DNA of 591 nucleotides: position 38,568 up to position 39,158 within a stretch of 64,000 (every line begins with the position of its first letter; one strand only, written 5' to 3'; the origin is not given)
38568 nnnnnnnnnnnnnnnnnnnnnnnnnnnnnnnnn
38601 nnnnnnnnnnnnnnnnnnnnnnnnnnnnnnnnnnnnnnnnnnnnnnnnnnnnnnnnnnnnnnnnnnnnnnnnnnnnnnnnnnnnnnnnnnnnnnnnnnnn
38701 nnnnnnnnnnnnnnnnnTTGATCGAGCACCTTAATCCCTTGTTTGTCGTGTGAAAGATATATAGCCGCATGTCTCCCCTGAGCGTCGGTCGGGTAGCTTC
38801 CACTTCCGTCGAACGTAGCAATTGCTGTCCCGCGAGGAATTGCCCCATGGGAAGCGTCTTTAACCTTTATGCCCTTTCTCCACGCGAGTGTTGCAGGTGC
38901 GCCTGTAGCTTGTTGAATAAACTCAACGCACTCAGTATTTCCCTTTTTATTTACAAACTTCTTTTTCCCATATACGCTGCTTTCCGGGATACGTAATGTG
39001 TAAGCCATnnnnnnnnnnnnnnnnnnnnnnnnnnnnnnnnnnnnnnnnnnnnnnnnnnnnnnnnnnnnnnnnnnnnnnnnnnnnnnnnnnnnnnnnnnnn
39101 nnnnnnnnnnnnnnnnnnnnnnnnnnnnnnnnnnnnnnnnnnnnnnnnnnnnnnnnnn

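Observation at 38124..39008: Hcp-linked small effector/immunity pair; the effector has an in-frame TAG where I recall the family having a conserved Trp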

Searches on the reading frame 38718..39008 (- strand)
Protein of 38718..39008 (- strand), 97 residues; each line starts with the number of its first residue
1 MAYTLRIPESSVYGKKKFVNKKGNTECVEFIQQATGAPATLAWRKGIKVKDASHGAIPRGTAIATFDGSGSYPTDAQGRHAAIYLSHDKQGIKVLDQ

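Call 60: search_protein_families(library=ncbifam, proteins=[window:38718-39008:-], max_evalue=0.01)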
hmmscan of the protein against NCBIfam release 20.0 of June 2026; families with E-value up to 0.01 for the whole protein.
seq(97 aa): 1 family
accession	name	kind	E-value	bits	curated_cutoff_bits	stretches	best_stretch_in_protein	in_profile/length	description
NF033857.1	BPSL0067_fam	subfamily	2.2e-21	76.3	27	1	21-97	3-76/115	BPSL0067 family protein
